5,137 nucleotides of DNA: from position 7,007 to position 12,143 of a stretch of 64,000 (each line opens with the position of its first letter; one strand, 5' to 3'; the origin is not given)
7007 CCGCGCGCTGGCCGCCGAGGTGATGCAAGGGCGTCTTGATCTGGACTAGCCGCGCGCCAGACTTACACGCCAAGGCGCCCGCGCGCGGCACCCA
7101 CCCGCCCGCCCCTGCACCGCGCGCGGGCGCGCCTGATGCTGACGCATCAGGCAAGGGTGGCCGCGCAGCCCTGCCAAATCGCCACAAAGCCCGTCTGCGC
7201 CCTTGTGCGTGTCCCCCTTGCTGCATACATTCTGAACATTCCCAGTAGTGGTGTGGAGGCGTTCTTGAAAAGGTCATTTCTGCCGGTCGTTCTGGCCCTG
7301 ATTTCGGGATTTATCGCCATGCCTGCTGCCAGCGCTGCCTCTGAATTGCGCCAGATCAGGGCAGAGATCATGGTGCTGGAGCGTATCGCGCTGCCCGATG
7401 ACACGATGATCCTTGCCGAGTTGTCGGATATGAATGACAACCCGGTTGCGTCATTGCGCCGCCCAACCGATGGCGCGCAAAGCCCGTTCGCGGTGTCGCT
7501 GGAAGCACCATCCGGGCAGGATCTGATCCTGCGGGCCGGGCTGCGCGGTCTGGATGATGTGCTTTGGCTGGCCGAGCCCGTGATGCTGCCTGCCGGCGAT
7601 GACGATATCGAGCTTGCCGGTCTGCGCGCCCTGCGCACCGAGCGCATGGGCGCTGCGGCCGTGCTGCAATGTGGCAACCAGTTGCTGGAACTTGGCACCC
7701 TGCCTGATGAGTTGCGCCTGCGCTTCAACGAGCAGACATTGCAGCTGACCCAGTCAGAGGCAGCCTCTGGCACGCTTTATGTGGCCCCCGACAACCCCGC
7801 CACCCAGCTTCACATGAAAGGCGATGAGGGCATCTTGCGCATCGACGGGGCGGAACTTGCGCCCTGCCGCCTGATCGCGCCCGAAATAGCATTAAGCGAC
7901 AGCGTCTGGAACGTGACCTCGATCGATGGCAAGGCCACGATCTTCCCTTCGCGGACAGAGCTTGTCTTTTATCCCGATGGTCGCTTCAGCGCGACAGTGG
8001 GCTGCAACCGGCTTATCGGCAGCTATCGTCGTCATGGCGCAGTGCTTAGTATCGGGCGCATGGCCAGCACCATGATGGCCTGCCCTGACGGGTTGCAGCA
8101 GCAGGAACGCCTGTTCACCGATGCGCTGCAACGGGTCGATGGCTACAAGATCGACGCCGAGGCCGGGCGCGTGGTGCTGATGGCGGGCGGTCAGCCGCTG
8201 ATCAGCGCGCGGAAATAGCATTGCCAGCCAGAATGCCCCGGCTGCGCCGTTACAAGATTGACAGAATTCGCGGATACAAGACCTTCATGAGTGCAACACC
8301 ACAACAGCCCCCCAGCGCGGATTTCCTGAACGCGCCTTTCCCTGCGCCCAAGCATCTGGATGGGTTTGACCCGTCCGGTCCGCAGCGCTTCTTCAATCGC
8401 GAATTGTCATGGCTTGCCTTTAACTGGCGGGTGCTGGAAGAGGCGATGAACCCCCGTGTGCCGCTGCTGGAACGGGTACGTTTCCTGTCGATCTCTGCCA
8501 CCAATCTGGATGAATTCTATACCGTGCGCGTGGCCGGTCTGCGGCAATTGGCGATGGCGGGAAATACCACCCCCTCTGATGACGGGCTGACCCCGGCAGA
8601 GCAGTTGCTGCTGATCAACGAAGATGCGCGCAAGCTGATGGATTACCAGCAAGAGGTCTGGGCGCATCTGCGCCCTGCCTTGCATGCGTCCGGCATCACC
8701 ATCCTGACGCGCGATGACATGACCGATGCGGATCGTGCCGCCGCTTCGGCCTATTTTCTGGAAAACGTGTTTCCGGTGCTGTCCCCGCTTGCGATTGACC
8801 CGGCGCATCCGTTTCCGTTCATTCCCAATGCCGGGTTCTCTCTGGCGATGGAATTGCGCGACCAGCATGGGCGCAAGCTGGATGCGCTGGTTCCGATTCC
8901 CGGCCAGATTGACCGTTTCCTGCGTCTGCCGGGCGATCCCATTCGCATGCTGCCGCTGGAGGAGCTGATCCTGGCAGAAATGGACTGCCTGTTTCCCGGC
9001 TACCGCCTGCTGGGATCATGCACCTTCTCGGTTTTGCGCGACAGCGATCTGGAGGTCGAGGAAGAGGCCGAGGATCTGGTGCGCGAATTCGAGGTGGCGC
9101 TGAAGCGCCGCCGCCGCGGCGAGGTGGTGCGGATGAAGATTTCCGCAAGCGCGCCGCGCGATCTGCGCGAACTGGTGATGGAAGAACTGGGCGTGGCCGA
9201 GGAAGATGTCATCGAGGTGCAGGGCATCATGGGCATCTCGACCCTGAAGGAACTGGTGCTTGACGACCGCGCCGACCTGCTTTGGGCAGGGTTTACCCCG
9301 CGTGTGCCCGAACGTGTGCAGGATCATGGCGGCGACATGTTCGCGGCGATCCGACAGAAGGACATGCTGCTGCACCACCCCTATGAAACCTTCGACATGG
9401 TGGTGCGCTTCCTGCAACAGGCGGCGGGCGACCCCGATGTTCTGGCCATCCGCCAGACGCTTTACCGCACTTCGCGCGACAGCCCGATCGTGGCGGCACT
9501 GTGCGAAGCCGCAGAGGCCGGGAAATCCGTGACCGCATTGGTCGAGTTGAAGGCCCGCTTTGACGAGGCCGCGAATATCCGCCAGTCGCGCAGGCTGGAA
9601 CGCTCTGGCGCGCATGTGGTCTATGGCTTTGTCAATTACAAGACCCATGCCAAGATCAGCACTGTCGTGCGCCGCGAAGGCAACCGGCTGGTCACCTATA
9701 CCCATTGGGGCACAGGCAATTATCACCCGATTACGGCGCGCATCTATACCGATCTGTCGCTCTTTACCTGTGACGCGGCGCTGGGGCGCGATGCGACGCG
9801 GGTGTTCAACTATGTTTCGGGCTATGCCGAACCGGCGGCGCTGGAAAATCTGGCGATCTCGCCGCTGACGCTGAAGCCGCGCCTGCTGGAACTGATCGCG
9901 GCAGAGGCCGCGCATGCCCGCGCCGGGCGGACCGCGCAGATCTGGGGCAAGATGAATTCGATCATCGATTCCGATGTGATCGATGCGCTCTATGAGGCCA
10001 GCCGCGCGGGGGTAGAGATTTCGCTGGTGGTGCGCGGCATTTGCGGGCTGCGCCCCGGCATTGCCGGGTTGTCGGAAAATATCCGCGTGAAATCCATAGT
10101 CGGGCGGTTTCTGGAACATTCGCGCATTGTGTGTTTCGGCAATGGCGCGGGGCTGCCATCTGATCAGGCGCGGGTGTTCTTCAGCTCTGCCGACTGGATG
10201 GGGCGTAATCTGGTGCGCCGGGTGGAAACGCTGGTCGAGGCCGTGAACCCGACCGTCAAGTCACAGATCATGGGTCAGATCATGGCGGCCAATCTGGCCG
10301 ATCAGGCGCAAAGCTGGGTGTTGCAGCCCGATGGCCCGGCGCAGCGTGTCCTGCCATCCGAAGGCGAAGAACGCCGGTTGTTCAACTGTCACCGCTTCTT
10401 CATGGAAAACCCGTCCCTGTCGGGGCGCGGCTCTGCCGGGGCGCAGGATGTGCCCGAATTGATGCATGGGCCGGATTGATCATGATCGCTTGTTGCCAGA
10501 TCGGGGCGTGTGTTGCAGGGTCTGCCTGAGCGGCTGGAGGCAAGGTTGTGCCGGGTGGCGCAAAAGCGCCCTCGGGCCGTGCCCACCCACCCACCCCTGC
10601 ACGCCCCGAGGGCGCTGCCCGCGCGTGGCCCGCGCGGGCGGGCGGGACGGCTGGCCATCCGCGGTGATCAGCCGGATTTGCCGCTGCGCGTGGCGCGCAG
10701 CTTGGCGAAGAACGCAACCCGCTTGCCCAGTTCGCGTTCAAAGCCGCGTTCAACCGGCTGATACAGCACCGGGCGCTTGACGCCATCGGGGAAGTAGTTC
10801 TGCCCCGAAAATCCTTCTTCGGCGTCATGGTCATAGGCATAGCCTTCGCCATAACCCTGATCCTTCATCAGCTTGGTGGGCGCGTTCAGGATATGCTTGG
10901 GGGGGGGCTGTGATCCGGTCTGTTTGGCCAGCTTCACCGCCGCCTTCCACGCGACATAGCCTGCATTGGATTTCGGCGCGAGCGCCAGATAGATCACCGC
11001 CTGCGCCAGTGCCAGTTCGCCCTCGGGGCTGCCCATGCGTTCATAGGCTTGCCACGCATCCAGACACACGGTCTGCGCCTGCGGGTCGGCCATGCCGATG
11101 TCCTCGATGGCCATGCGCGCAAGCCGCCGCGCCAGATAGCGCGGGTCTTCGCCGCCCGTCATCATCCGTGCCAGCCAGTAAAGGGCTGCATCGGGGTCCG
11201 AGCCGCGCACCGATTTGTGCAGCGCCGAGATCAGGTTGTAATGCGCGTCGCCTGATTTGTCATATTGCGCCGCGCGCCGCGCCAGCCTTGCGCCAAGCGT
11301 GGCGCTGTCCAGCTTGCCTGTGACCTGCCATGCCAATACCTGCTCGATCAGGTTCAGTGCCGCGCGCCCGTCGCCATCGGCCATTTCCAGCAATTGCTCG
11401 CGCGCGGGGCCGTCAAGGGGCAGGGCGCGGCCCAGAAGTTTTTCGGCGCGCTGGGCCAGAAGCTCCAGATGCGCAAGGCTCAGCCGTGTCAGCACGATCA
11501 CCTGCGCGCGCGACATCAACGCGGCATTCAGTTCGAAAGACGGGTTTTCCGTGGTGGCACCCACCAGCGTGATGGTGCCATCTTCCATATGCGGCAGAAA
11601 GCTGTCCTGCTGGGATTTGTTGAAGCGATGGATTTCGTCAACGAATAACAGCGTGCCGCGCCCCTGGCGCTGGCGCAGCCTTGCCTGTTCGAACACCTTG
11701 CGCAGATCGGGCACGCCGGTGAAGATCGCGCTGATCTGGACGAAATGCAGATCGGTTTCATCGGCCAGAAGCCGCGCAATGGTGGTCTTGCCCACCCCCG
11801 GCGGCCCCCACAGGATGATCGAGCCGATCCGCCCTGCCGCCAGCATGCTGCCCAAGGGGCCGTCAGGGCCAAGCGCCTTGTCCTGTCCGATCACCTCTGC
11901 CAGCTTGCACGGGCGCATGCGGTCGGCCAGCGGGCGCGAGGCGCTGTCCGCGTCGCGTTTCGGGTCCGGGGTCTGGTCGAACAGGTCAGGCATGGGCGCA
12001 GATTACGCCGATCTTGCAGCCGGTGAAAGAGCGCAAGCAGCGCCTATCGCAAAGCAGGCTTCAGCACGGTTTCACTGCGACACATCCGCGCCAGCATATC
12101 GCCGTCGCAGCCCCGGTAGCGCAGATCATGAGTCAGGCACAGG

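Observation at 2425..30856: Family of intergenic hairpins whose loops are perfect G-quadruplex motifs (4 copies: 2425-2496, 7081-7130, 10565-10616, 30783-30856)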

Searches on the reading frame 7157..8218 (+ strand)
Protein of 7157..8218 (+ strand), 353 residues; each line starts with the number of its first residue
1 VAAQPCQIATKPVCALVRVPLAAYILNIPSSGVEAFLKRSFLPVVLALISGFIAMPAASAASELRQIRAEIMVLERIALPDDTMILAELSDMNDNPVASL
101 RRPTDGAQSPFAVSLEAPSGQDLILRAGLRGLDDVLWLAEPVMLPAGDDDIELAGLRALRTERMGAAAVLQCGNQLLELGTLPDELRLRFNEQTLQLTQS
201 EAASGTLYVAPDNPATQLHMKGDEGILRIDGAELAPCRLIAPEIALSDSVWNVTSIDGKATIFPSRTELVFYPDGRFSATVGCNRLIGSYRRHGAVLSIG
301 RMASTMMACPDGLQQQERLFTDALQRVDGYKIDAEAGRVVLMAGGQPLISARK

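Call 35: find_related_loci(query=window:7157-8218:+, collection=metagenome_contigs, flank=10000)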
Query window:7157-8218:+ (353 aa) in metagenome_contigs; peptide patterns used: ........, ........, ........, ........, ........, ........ (x = any residue, [..] = any of these).
508 stretches matched a pattern; 381 encode a relative of the query (tblastn E <= 1e-3); the best 80 are kept; 80 distinct loci.
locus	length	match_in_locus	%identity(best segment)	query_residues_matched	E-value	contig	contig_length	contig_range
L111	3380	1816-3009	32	60-353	1e-20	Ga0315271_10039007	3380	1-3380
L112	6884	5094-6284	44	41-343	3e-20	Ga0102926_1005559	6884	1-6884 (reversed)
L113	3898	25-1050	44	97-343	3e-20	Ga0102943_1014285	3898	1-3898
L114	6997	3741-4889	38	56-343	5e-20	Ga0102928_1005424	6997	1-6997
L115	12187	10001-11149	38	56-343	5e-20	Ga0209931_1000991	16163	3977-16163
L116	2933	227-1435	40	34-343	9e-20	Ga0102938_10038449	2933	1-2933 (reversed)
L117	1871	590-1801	43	34-343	2e-19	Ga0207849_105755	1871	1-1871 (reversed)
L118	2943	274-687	36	187-343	7e-18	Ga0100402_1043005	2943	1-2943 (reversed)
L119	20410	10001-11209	41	34-343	1e-17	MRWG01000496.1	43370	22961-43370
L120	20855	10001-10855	40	164-353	4e-17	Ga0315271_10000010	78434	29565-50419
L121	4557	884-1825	37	131-353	1e-16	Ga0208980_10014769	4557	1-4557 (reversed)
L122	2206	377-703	35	243-341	1e-16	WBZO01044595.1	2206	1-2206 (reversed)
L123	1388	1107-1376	41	251-340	2e-16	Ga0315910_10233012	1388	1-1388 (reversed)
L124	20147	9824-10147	37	239-352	4e-16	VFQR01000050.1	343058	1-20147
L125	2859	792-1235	30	203-352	4e-16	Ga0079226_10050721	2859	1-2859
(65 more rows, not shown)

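Call 59: search_protein_families(library=pfam, proteins=[window:7157-8218:+], max_evalue=0.00001)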
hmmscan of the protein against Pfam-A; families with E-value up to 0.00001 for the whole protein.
window:7157-8218:+ (353 aa): 2 families
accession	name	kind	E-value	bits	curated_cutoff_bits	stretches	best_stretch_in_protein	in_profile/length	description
PF03724.22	META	-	1.3e-23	83.5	24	1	245-348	3-105/109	META domain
PF09864.15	MliC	-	3.2e-06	27.5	22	1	172-232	3-63/67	Membrane-bound lysozyme-inhibitor of c-type lysozyme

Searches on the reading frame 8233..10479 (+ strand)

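Call 59: search_protein_families(library=pfam, proteins=[window:8233-10479:+], max_evalue=0.00001)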
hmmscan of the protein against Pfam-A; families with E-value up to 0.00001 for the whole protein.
window:8233-10479:+ (748 aa): 5 families
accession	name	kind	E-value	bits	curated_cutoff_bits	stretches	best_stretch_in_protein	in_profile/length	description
PF17941.7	PP_kinase_C_1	-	1.6e-72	243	25.7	1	368-533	1-166/167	Polyphosphate kinase C-terminal domain 1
PF13090.12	PP_kinase_C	-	7.8e-55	185.4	25.8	1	540-708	1-163/172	Polyphosphate kinase C-terminal domain 2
PF02503.22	PP_kinase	-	6.6e-53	179.6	31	1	167-340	2-182/183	Polyphosphate kinase middle domain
PF13089.11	PP_kinase_N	-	4.7e-37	127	23.8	1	53-157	1-106/107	Polyphosphate kinase N-terminal domain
PF13091.12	PLDc_2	-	4.3e-07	30.3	27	0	569-679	11-124/132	PLD-like domain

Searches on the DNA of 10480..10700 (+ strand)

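Call 47: search_rna_families(source=window, start=10480, end=10700, threshold=evalue, max_evalue=10)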
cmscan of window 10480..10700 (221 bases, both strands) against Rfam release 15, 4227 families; matches with E-value up to 10: 9.
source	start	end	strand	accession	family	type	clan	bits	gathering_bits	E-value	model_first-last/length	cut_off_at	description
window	10547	10640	+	RF01723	Rhizobiales-2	Gene; sRNA;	-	21.1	40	1.4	1-103/103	no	Rhizobiales-2 RNA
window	10525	10609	-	RF03447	mir-1231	Gene; miRNA;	-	19.3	80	0.19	1-86/86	no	mir-1231 microRNA precursor family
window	10536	10605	-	RF00978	mir-638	Gene; miRNA;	-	16.8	87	6.2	1-93/93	no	mir-638 microRNA precursor family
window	10628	10643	-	RF01356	CRISPR-DR28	Gene; CRISPR;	-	16.2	35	2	7-22/24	no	CRISPR RNA direct repeat element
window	10551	10633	-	RF03763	mir-2568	Gene; miRNA;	-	15.4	90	1.4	1-88/88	no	mir-2568 microRNA precursor family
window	10546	10604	-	RF00765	mir-337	Gene; miRNA;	-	14.3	80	1.8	1-93/93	no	mir-337 microRNA precursor family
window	10534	10606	-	RF00802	mir-207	Gene; miRNA;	-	13.1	88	9.1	1-78/78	no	mir-207 microRNA precursor family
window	10666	10681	-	RF01310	sR7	Gene; snRNA; snoRNA; CD-box;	-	12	37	1.5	42-57/57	no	Small nucleolar RNA sR7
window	10525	10541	+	RF02175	SMAD5-AS1_3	Gene; lncRNA;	-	9.5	60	6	109-125/125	no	SMAD5 antisense RNA 1 conserved region 3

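Call 49: search_rna_families(source=window, start=10530, end=10660, threshold=evalue, max_evalue=5, show_alignments=1)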
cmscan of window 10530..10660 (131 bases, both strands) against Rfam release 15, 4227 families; matches with E-value up to 5: 7.
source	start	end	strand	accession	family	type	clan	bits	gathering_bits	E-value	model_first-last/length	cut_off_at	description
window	10547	10640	+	RF01723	Rhizobiales-2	Gene; sRNA;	-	21.1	40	0.82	1-103/103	no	Rhizobiales-2 RNA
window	10626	10644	-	RF01356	CRISPR-DR28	Gene; CRISPR;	-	17.9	35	0.47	6-24/24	no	CRISPR RNA direct repeat element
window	10536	10605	-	RF00978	mir-638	Gene; miRNA;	-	16.8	87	3.6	1-93/93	no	mir-638 microRNA precursor family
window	10551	10633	-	RF03763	mir-2568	Gene; miRNA;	-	15.4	90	0.83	1-88/88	no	mir-2568 microRNA precursor family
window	10546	10604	-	RF00765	mir-337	Gene; miRNA;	-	14.3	80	1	1-93/93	no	mir-337 microRNA precursor family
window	10530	10609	-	RF03447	mir-1231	Gene; miRNA;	-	14.3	80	2.4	1-81/86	3'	mir-1231 microRNA precursor family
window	10584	10613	-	RF02145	MEG8_1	Gene; lncRNA;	-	9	70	4.4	68-97/97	no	Maternally expressed 8 exon 1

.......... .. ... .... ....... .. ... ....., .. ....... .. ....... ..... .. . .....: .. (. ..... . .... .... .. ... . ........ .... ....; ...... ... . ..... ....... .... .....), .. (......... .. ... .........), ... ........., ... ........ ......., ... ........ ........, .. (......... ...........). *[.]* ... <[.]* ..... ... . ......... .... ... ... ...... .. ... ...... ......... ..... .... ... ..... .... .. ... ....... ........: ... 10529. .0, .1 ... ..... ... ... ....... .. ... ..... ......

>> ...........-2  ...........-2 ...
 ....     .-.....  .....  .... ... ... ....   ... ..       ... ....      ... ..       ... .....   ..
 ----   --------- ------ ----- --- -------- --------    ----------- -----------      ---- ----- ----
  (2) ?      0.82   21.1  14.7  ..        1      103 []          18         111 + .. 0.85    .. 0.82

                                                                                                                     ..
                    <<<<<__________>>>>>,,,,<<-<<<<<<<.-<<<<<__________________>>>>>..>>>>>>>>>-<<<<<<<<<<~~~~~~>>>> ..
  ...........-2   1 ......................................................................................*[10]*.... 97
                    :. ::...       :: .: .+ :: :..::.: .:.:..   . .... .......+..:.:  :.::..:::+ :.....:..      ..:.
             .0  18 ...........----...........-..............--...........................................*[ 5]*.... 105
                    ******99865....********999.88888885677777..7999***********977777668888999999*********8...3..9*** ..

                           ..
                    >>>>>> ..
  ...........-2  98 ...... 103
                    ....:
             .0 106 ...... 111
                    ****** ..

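Call 53: search_dna_similar(query=window:10548-10642:+, collection=plasmids, mode=distant, max_evalue=0.01, max_rows=30)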
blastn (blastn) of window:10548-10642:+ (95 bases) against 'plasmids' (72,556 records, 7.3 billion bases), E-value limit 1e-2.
No match.

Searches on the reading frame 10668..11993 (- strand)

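Call 59: search_protein_families(library=pfam, proteins=[window:10668-11993:-], max_evalue=0.00001)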
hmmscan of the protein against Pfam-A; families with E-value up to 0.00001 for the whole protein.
window:10668-11993:- (441 aa): 8 families
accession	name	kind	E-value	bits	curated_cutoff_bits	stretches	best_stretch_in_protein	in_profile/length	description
PF12002.13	MgsA_C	-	1.9e-66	223.5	27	1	264-427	1-164/167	MgsA AAA+ ATPase C terminal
PF16193.11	AAA_assoc_2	-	1e-20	74.2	34.3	1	190-263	4-81/81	AAA C-terminal domain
PF00004.35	AAA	-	8.1e-18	65.6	21.2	1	59-168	1-128/131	ATPase family associated with various cellular activities (AAA)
PF05496.18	RuvB_N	-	6.9e-14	52.4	27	1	27-146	2-119/159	Holliday junction DNA helicase RuvB P-loop domain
PF07728.20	AAA_5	-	7.7e-08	32.9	22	1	59-167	2-119/139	AAA domain (dynein-related subfamily)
PF13191.12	AAA_16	-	2.9e-06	28.3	32.6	0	52-79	20-47/167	AAA ATPase domain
PF07726.17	AAA_3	-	4.7e-06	27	27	0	59-150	2-100/131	ATPase family associated with various cellular activities (AAA)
PF13401.12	AAA_22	-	6.7e-06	26.9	27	0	57-91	6-45/130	AAA domain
